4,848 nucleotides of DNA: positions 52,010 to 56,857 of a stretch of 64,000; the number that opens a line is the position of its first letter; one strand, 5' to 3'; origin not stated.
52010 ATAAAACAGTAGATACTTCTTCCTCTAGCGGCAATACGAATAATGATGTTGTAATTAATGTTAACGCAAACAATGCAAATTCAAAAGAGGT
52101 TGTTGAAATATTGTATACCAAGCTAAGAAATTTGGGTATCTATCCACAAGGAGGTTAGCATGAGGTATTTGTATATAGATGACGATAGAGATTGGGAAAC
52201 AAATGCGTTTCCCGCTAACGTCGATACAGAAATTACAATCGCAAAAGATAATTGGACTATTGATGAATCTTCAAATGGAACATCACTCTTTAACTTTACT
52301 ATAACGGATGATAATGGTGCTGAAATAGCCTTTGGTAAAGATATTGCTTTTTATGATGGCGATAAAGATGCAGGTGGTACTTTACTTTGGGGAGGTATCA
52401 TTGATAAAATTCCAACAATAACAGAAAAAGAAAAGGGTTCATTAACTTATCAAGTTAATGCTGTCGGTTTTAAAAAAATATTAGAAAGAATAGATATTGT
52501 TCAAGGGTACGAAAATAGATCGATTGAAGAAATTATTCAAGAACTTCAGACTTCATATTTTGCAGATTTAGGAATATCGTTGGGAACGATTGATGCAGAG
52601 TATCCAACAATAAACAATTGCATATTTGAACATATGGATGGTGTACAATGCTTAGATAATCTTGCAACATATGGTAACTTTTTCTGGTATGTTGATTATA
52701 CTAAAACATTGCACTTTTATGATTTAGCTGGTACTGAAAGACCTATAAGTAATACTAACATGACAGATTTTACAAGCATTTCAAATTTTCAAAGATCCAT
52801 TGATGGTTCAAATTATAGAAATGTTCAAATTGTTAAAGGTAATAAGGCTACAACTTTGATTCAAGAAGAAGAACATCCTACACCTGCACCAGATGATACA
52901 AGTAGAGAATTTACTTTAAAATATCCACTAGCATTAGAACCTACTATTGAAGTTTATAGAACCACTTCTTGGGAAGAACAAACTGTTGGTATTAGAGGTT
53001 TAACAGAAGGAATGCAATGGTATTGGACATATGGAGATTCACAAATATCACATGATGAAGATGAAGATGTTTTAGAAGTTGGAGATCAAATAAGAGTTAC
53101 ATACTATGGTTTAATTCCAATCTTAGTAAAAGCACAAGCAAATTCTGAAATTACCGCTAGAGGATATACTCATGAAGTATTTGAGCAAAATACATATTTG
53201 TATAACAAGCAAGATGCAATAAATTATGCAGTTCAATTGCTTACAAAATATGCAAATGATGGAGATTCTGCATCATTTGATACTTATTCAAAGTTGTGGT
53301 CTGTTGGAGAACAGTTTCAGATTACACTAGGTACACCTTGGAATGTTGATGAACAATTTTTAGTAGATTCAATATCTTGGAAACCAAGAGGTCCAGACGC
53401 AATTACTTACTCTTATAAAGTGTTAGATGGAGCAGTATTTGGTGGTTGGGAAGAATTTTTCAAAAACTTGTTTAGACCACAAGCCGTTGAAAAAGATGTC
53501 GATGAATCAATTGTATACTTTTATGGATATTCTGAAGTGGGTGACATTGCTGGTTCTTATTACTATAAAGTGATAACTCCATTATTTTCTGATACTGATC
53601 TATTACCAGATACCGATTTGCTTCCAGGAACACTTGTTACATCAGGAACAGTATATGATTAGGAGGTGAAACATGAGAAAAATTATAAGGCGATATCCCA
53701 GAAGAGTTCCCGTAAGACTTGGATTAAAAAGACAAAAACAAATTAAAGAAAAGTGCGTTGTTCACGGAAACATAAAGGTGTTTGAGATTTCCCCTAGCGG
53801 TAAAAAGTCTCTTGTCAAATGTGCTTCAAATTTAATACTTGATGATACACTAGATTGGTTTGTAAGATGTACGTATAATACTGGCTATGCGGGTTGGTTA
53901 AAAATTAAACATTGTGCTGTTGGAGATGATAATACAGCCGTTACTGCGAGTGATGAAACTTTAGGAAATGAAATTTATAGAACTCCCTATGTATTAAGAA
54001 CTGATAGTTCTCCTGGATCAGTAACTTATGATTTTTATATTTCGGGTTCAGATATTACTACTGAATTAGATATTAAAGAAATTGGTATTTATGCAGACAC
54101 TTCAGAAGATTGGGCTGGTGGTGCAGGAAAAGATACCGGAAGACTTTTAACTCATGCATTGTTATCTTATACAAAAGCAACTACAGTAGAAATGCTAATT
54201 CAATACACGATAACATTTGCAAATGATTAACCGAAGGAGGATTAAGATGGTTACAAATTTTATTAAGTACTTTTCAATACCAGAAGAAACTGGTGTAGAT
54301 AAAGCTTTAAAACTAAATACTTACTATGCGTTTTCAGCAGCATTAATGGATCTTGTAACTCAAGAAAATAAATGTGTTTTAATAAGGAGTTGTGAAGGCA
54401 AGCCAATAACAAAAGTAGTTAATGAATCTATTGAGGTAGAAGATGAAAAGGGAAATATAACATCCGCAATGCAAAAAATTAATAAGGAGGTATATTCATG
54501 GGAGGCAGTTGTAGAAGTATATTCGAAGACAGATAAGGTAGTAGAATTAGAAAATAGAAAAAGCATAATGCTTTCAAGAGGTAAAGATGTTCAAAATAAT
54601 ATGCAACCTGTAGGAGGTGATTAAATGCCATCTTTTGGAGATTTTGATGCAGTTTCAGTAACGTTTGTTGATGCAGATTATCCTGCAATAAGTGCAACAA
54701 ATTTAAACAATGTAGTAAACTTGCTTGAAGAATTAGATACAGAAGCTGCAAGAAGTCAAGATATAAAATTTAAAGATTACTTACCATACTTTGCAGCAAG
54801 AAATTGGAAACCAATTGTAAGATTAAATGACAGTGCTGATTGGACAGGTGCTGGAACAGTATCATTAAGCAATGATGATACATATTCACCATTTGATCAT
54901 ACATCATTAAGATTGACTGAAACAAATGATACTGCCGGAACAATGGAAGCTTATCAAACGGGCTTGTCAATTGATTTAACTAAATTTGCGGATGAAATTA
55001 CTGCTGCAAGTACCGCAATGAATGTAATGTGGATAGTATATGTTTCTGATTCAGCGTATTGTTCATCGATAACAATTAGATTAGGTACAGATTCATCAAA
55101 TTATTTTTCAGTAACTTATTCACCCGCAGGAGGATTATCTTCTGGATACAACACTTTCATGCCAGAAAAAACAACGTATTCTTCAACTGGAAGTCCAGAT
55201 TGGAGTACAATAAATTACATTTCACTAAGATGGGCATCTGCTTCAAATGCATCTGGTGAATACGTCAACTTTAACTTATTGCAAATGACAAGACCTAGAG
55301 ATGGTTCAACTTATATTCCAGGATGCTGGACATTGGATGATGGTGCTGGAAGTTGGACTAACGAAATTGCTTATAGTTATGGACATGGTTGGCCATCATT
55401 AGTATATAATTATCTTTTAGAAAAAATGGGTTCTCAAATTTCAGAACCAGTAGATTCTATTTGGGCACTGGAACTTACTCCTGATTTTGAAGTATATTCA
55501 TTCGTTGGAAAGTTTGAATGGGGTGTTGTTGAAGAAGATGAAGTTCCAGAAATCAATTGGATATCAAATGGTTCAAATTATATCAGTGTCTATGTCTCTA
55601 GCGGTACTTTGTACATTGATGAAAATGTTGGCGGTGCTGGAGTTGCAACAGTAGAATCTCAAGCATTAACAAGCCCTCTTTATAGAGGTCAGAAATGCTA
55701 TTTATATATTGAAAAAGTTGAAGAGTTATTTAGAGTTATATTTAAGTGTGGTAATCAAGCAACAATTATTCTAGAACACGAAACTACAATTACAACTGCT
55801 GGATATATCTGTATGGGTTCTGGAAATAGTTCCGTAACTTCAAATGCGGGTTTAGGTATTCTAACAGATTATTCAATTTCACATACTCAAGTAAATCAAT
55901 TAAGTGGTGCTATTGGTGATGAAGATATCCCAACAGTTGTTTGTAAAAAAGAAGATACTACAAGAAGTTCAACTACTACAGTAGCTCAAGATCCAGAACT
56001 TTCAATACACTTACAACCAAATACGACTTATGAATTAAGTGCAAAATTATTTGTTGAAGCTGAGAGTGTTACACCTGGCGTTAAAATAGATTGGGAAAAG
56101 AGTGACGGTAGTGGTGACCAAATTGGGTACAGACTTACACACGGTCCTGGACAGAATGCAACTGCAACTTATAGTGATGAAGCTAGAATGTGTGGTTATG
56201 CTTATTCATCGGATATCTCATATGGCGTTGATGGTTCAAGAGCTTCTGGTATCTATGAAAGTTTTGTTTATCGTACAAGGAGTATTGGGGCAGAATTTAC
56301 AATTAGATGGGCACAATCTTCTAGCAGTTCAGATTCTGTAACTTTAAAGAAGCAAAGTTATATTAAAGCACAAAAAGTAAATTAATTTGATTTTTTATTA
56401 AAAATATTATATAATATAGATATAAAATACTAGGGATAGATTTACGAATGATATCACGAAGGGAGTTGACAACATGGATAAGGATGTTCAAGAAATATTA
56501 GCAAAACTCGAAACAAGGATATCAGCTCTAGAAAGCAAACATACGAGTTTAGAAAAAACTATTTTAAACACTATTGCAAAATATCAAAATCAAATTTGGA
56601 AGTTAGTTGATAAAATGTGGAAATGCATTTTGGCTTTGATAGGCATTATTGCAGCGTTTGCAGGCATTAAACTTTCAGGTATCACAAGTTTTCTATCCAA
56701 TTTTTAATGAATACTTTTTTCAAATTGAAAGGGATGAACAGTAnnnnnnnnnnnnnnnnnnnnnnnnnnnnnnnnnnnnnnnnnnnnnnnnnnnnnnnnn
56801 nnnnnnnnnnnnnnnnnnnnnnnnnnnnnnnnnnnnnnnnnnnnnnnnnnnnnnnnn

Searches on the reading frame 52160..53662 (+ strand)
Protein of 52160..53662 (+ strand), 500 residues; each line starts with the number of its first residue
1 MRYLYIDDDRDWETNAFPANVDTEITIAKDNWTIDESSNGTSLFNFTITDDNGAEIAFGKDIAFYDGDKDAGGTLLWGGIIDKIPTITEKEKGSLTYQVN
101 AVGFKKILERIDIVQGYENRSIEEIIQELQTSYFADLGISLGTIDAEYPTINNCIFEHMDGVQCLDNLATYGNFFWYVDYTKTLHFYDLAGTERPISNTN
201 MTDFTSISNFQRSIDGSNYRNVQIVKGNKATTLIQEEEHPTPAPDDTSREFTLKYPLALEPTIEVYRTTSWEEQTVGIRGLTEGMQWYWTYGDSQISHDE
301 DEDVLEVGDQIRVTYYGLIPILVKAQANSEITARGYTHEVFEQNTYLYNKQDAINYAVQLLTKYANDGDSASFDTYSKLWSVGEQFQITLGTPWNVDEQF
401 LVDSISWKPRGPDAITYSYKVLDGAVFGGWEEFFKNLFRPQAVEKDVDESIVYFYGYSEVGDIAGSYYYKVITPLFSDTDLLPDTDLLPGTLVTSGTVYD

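Call 19: search_protein_families(library=phrogs, proteins=[window:52160-53662:+], max_evalue=0.00001)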
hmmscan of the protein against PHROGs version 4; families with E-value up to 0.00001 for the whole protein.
window:52160-53662:+ (500 aa): 0 families

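Call 27: find_homologous_proteins(query=window:52160-53662:+, max_evalue=0.00001)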
Query window:52160-53662:+ (500 aa): 29 proteins with E <= 0.00001 among 8000 candidates.
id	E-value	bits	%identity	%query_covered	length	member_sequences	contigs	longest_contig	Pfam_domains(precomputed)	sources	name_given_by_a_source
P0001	4.0e-118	414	43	99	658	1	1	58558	PF24517.3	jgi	jgi:hypothetical protein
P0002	1.7e-117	412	43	100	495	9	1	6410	-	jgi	jgi:hypothetical protein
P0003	2.1e-114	402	42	100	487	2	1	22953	-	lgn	-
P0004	2.7e-114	401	42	100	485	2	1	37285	-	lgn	-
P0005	6.3e-114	400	40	100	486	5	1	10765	-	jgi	jgi:hypothetical protein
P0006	1.7e-112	395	41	100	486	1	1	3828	-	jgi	jgi:hypothetical protein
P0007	2.9e-111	391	43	96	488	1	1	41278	-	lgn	-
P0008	1.4e-107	379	42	96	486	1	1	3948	-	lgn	-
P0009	3.0e-103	365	39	100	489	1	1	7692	-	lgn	-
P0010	4.2e-103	364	39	100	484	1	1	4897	-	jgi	jgi:hypothetical protein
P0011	5.3e-103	364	40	100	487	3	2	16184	-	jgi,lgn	jgi:hypothetical protein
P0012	6.4e-103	364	39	100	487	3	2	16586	-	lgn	-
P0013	2.7e-101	359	38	100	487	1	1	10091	-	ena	-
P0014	1.2e-99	353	42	100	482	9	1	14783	-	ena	-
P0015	5.2e-98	348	41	95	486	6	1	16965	-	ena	-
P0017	2.8e-96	342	39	100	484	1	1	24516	-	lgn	-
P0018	6.2e-86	308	36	100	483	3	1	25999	-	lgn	-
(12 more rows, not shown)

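Call 28: find_encoding_contigs(protein=P0001, flank=10000, max_places=2)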
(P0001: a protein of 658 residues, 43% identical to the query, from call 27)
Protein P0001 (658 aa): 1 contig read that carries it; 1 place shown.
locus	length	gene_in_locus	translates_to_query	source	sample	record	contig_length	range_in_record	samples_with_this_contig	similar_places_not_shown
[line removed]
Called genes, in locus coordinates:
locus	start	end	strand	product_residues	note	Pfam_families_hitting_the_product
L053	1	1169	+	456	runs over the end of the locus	PF06150:ChaB, PF10123:Mu-like_Pro_N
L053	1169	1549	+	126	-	-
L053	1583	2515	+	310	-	-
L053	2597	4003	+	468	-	-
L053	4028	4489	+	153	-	-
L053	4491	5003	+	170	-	PF05069:Phage_tail_S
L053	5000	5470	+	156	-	-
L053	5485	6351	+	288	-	PF13205:Big_5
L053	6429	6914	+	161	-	-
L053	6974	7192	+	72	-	-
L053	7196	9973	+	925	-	PF10145:PhageMin_Tail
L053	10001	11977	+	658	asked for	PF24517:CBM96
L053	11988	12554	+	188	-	-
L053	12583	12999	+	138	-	-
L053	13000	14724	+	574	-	-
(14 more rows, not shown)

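Call 29: find_encoding_contigs(protein=P0007, flank=10000, max_places=2)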
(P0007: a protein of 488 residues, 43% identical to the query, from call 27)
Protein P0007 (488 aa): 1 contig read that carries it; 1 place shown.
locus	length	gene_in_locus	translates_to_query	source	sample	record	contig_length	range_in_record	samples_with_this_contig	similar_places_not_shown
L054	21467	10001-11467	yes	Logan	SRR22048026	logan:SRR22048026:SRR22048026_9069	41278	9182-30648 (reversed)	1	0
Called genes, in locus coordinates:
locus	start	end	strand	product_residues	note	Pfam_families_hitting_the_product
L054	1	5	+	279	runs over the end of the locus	-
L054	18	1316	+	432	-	PF06150:ChaB, PF10123:Mu-like_Pro_N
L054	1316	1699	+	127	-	PF09956:Phage_cement_2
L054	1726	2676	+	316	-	-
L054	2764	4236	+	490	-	-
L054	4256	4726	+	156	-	-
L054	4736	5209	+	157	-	PF05069:Phage_tail_S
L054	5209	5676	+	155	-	-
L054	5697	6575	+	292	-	PF13205:Big_5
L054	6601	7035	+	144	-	-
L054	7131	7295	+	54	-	-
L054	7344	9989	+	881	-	PF20155:TMP_3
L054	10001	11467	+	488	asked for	-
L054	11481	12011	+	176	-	-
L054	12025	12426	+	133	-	-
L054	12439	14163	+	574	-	-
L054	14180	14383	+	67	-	-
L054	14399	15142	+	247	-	PF01520:Amidase_3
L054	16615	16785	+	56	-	-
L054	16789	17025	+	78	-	-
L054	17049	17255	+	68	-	-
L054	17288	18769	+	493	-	PF05731:TROVE, PF25045:vWA_Ro60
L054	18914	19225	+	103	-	-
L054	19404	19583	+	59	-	-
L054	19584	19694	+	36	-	-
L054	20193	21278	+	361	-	-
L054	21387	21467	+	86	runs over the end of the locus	-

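Call 30: find_encoding_contigs(protein=P0004, flank=10000, max_places=2)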
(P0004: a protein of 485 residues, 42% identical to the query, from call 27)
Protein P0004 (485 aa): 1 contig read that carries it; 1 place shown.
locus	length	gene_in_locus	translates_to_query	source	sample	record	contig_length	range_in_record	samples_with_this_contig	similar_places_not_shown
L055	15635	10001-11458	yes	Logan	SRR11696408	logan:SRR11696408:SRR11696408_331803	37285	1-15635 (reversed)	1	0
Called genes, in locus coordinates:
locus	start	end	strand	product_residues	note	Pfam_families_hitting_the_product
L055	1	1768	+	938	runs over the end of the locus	-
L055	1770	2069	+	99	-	PF23148:Gp77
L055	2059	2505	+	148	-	-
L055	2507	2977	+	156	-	PF05069:Phage_tail_S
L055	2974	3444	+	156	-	-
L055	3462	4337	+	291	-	PF13205:Big_5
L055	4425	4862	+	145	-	-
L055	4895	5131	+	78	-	-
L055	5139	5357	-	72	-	-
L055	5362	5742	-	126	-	-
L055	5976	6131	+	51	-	PF21432:56B_RHH (weak)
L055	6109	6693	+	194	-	PF01541:GIY-YIG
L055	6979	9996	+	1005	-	PF04513:Baculo_PEP_C (faint), PF10145:PhageMin_Tail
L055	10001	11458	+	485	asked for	-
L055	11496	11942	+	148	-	-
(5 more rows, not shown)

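Call 43: find_encoding_contigs(protein=P0003, flank=10000, max_places=1)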
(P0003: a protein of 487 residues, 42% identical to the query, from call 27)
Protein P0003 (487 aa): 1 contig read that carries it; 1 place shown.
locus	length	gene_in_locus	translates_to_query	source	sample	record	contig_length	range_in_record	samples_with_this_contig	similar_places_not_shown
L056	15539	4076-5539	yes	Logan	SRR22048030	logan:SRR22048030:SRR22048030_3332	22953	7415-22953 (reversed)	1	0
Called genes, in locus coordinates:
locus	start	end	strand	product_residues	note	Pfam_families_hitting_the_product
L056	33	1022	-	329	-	-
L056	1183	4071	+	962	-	PF10145:PhageMin_Tail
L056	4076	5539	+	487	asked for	-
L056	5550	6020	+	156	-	-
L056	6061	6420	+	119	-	-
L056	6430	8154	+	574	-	-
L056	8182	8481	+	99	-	-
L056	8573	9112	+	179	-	PF05951:Peptidase_M15_2 (weak), PF08291:Peptidase_M15_3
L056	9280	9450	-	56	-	-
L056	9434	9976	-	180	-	-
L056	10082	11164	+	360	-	PF03837:RecT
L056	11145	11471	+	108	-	PF04014:MazE_antitoxin (faint)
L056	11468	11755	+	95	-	-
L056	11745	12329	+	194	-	PF02732:ERCC4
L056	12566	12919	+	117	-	-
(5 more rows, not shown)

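Call 44: find_encoding_contigs(protein=P0017, flank=10000, max_places=1)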
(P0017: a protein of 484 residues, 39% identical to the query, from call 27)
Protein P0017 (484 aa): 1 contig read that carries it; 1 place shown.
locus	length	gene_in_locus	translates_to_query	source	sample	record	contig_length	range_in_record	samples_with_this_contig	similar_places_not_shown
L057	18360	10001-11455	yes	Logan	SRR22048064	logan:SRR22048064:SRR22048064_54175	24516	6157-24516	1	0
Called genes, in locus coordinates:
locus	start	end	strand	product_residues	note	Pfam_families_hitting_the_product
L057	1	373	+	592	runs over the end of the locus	PF21919:P23-45_portal_barrel, PF06074:Portal_Mu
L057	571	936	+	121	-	-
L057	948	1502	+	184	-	-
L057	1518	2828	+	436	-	PF06150:ChaB, PF10123:Mu-like_Pro_N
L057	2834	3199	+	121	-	-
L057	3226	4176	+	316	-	-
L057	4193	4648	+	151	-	-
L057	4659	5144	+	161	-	PF05069:Phage_tail_S (weak)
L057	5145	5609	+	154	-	-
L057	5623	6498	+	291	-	PF27730:UCP028589 (weak), PF13205:Big_5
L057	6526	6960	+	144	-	-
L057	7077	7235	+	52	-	-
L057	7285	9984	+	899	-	PF20155:TMP_3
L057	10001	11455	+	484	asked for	-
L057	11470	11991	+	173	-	-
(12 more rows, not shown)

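Call 45: find_encoding_contigs(protein=P0018, flank=10000, max_places=1)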
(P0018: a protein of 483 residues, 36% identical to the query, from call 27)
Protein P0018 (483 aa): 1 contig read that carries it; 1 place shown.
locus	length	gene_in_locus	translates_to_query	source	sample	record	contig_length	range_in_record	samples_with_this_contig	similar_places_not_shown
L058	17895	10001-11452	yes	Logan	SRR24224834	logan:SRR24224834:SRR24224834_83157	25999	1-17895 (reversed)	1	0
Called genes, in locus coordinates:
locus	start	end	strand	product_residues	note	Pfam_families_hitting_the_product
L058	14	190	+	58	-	-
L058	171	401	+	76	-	-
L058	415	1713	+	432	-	PF06150:ChaB, PF10123:Mu-like_Pro_N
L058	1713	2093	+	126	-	PF09956:Phage_cement_2 (weak)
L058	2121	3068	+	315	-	-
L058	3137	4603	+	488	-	-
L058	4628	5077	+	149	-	-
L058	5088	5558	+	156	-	PF05069:Phage_tail_S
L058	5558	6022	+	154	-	-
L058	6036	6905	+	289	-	PF13205:Big_5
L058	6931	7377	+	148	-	-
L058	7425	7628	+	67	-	-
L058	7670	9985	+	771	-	PF20155:TMP_3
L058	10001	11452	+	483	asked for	-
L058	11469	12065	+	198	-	-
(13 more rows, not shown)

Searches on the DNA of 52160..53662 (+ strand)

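Call 35: search_rna_families(sources=[L053, L054, L055], threshold=gathering)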
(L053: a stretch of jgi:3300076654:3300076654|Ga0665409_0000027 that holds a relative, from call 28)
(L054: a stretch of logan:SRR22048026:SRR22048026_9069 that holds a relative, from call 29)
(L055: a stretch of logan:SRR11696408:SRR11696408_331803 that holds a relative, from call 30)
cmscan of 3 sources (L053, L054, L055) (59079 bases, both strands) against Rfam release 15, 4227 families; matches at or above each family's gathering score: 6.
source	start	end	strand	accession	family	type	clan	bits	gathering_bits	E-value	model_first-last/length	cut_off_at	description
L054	15471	15542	+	RF00005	tRNA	Gene; tRNA;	CL00001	63.5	29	1.8e-11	1-71/71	no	tRNA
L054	20020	20091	+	RF00005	tRNA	Gene; tRNA;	CL00001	59.3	29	2.5e-10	1-71/71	no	tRNA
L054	15704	15774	+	RF00005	tRNA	Gene; tRNA;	CL00001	55.7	29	2.5e-09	1-71/71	no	tRNA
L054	19800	19870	+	RF00005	tRNA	Gene; tRNA;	CL00001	54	29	7.1e-09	1-71/71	no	tRNA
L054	19308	19383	+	RF00005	tRNA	Gene; tRNA;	CL00001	49.2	29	1.6e-07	1-71/71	no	tRNA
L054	19694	19786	+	RF00005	tRNA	Gene; tRNA;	CL00001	31.6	29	0.011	1-71/71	no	tRNA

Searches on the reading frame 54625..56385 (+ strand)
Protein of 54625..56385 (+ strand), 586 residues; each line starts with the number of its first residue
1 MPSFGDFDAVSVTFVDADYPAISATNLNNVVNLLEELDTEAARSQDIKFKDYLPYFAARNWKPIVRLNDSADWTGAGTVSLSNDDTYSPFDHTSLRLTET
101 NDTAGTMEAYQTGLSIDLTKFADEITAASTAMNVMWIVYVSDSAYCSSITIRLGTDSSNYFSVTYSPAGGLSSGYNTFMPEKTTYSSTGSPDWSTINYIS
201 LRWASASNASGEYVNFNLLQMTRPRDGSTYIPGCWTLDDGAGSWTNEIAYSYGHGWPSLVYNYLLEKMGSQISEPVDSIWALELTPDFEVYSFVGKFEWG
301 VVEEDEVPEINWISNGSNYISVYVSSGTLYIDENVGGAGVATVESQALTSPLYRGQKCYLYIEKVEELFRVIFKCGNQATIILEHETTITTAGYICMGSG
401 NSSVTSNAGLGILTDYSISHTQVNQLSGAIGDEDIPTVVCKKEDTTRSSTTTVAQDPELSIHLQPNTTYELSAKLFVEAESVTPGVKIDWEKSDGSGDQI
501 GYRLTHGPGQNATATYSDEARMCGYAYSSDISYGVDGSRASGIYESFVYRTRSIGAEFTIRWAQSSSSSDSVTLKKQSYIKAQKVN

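Call 10: search_protein_families(library=pfam, proteins=[window:54625-56385:+], max_evalue=0.01)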
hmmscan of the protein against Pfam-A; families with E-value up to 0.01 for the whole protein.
window:54625-56385:+ (586 aa): 0 families

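Call 11: search_protein_families(library=phrogs, proteins=[window:54625-56385:+], max_evalue=0.001)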
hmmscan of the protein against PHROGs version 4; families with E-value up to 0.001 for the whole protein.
window:54625-56385:+ (586 aa): 2 families
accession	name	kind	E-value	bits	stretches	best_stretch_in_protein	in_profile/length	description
phrog_9983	-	tail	5.9e-09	36.6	1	118-220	137-232/273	tail protein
phrog_24062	-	unknown function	0.00012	23.4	1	435-585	21-179/182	-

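Call 22: find_related_loci(query=window:54625-56385:+, collection=viral_contigs, flank=8000)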
Query window:54625-56385:+ (586 aa) in viral_contigs; peptide patterns used: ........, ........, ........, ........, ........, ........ (x = any residue, [..] = any of these).
4 stretches matched a pattern; 1 encode a relative of the query (tblastn E <= 1e-3); 1 distinct loci.
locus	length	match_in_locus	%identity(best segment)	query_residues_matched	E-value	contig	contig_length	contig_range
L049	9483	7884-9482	100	1-533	0e+0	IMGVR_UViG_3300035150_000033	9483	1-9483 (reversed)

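Call 75: find_related_loci(query=A2, collection=viral_contigs, flank=8000)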
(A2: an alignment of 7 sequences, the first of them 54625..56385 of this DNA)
Query A2 (586 aa) in viral_contigs; peptide patterns used: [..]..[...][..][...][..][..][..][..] (x = any residue, [..] = any of these).
56 stretches matched a pattern; 10 encode a relative of the query (tblastn E <= 1e-3); 10 distinct loci.
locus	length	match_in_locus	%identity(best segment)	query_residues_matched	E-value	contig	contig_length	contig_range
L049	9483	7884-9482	100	1-533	0e+0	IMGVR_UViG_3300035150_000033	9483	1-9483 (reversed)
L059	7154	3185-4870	31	12-586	4e-66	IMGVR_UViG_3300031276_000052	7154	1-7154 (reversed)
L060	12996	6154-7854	32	1-586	9e-66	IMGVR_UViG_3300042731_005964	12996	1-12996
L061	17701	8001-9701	32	1-586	9e-66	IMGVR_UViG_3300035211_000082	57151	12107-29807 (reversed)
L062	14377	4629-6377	28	1-585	2e-47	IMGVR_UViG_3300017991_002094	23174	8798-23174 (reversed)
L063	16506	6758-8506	28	1-585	3e-46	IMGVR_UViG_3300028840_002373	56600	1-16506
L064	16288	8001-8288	32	105-211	3e-9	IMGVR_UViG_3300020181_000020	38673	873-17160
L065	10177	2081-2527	27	67-221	1e-6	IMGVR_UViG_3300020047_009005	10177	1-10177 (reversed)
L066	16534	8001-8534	28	56-239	9e-6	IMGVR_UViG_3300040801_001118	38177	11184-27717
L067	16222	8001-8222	29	135-206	1e-4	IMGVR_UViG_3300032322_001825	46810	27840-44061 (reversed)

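Call 78: find_related_loci(query=A3, collection=metagenome_contigs, flank=8000)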
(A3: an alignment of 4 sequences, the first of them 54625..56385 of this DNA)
Query A3 (586 aa) in metagenome_contigs; peptide patterns used: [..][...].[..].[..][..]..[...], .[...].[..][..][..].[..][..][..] (x = any residue, [..] = any of these).
192 stretches matched a pattern; 7 encode a relative of the query (tblastn E <= 1e-3); 7 distinct loci.
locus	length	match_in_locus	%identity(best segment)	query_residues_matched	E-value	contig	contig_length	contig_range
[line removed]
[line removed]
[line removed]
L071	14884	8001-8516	28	417-585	3e-9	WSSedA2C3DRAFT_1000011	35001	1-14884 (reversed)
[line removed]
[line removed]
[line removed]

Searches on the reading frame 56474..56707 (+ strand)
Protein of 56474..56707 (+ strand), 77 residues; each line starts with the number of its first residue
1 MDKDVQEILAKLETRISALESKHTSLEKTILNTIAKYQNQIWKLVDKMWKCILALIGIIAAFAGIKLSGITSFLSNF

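Call 10: search_protein_families(library=pfam, proteins=[window:56474-56707:+], max_evalue=0.01)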
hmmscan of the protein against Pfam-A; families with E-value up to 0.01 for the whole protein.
window:56474-56707:+ (77 aa): 2 families
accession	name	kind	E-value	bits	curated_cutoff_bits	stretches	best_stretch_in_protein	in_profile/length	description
PF04513.17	Baculo_PEP_C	-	0.0012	19.3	38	1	5-74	58-127/140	Baculovirus polyhedron envelope protein, PEP, C terminus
PF18580.7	HTH_SUN2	-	0.0071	17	30.4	0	24-58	6-40/58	SUN2 helix-turn-helix domain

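Call 11: search_protein_families(library=phrogs, proteins=[window:56474-56707:+], max_evalue=0.001)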
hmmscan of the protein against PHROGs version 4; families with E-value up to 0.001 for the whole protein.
window:56474-56707:+ (77 aa): 0 families
